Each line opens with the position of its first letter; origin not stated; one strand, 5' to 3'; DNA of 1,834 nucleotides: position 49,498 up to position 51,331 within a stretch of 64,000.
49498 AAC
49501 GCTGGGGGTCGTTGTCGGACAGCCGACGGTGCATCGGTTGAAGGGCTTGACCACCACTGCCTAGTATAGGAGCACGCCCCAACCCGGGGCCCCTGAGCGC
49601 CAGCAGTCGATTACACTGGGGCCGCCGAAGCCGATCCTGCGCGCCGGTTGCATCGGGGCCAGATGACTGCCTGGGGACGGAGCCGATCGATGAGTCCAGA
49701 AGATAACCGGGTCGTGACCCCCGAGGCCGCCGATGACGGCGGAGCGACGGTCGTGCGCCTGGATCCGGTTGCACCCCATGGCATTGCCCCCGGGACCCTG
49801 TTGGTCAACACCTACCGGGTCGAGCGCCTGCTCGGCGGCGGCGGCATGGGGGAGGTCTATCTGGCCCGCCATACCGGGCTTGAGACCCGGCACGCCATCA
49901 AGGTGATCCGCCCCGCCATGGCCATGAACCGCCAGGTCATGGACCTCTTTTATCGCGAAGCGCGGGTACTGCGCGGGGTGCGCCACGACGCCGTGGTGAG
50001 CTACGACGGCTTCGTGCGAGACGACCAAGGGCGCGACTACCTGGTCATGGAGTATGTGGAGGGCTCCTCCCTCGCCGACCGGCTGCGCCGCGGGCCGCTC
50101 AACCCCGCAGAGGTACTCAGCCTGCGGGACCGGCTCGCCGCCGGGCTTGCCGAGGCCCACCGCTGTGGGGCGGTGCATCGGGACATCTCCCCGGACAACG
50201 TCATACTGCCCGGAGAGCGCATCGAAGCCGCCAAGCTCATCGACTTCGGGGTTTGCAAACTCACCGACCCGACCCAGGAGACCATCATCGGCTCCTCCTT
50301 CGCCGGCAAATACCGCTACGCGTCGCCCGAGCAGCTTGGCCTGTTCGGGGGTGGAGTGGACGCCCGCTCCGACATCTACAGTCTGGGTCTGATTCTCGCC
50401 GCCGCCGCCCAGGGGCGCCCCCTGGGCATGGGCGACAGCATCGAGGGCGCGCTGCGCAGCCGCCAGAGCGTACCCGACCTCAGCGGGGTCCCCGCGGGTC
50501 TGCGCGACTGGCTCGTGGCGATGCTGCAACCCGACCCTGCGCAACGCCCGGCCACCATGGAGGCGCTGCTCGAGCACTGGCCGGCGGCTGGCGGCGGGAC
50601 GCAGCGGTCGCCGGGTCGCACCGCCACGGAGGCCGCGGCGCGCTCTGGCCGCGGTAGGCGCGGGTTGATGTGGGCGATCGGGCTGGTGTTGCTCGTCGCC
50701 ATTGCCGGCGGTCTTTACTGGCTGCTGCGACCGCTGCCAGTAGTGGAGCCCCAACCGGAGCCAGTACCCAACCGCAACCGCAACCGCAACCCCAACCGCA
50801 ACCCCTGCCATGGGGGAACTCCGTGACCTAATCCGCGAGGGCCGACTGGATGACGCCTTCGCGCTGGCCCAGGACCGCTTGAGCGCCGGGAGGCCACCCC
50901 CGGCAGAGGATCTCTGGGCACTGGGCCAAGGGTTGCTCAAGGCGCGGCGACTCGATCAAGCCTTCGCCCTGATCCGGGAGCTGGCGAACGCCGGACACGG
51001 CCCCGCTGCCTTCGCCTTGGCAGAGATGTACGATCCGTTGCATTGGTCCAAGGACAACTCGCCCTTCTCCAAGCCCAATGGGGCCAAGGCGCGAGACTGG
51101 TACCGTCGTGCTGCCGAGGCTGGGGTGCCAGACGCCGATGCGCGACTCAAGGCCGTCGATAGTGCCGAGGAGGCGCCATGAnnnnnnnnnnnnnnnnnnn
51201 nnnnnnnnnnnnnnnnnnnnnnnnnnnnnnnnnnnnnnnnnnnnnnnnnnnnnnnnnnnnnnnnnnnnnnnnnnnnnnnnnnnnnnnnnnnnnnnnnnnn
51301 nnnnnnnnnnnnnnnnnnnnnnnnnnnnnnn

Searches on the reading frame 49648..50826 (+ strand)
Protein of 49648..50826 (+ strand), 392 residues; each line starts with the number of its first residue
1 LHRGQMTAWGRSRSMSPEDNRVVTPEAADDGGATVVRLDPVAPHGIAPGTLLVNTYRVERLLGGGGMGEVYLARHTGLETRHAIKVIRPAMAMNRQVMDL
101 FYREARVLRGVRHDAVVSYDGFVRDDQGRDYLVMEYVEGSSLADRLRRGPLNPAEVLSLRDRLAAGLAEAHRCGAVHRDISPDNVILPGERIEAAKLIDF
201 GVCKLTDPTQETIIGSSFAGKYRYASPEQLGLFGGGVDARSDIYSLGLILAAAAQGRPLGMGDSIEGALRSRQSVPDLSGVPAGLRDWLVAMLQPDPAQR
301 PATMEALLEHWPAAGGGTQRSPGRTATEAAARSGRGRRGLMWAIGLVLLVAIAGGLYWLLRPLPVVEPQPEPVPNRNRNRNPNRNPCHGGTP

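Call 9: search_protein_families(library=pfam, proteins=[window:49648-50826:+], max_evalue=0.01)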
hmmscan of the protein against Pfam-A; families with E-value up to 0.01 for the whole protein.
window:49648-50826:+ (392 aa): 4 families
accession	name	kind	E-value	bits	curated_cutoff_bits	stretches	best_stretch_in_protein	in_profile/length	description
PF00069.31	Pkinase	-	1.5e-38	133.2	31.7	1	56-311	1-262/263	Protein kinase domain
PF07714.23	PK_Tyr_Ser-Thr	-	2e-24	86.8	23.1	1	58-303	3-251/258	Protein tyrosine and serine/threonine kinase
PF01636.29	APH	-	7.1e-09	36.2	23.2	1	103-173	42-110/239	Phosphotransferase enzyme family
PF03109.22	ABC1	-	0.00012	21.8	22.9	1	128-210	141-221/244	ABC1 atypical kinase-like domain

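Call 12: search_protein_families(library=ncbifam, proteins=[window:49648-50826:+], max_evalue=0.001)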
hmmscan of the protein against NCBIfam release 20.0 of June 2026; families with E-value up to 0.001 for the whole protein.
window:49648-50826:+ (392 aa): 17 families
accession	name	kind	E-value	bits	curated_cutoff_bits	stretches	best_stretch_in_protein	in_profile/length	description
NF033483.0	PknB_PASTA_kin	equivalog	3.9e-48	164.8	450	1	49-269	2-218/563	Stk1 family PASTA domain-containing Ser/Thr kinase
NF047741.1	antiphage_MADS6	equivalog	2.3e-40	138.7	460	2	162-324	307-470/612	methylation-associated defense system protein kinase MAD6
NF052427.1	StpK7MSMEG_1200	equivalog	5.7e-34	117.6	900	1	55-366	8-324/601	serine/threonine protein kinase StpK7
TIGR03903.1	TOMM_kin_cyc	equivalog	5.7e-25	87.4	705.75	1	81-306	5-239/1267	TOMM system kinase/cyclase fusion protein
NF053615.1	SerThrKinAfsKStmc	equivalog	3.4e-23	82.2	1300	1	58-305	17-259/809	protein serine/threonine kinase AfsK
NF038150.1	lanthi_synth_IV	equivalog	8.5e-23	80.6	650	1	49-316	184-458/851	class IV lanthionine synthetase LanL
NF009651.0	PRK13184.1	equivalog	1.8e-17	62.6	839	1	54-219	2-176/932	serine/threonine-protein kinase PknD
NF033442.0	BREX_PglW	equivalog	1.5e-16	59.4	990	1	42-205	500-662/1391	BREX system serine/threonine kinase PglW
NF038151.1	lanthi_synth_III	equivalog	2e-12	46.3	575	1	54-219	220-400/833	class III lanthionine synthetase LanKC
NF058632.1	SerThrKinPrkT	equivalog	3.5e-11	42.7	280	1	52-201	19-163/322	serine/threonine protein kinase PrkT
NF011463.0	PRK14879.1-4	equivalog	3.6e-10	39.7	188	1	59-210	20-167/237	Kae1-associated kinase Bud32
TIGR03724.2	arch_bud32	equivalog_domain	3.9e-09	36.3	125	1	104-210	43-138/193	KEOPS complex kinase/ATPase Bud32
NF011464.0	PRK14879.1-7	equivalog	4.1e-08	33.2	246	1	102-207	54-153/221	Kae1-associated kinase Bud32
NF007174.0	PRK09605.1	equivalog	5e-07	28.6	447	1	102-209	384-479/535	bifunctional N(6)-L-threonylcarbamoyladenine synthase/serine/threonine protein kinase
NF043056.1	T4SS_LegK1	equivalog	1.2e-05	24.1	550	1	122-251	145-281/516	Dot/Icm T4SS effector kinase LegK1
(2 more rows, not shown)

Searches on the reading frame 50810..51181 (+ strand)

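Call 9: search_protein_families(library=pfam, proteins=[window:50810-51181:+], max_evalue=0.01)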
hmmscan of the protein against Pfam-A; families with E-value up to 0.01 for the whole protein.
window:50810-51181:+ (123 aa): 1 family
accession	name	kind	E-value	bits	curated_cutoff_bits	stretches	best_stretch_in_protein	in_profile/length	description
PF13041.12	PPR_2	-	0.0098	16.4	30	0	40-63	11-34/50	PPR repeat family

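Call 12: search_protein_families(library=ncbifam, proteins=[window:50810-51181:+], max_evalue=0.001)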
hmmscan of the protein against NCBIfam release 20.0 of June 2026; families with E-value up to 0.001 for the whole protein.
window:50810-51181:+ (123 aa): 0 families

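Call 25: search_protein_families(library=pfam, proteins=[window:50810-51181:+], max_evalue=0.05)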
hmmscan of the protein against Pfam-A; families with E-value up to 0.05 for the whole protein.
window:50810-51181:+ (123 aa): 6 families
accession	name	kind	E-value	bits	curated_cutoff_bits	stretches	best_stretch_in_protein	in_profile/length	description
PF13041.12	PPR_2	-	0.0098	16.4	30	0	40-63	11-34/50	PPR repeat family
PF08238.18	Sel1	-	0.019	16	30.7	1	87-105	17-35/36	Sel1 repeat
PF13428.12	TPR_14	-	0.02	16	23.5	0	34-72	3-43/44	Tetratricopeptide repeat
PF12854.13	PPR_1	-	0.021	15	23.8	0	9-19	19-29/34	PPR repeat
PF19964.5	EAD11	-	0.026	14.9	26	0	3-26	5-29/80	Effector-associated domain 11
PF12688.13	TPR_5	-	0.045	14.4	24.2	0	91-116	17-42/119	Tetratrico peptide repeat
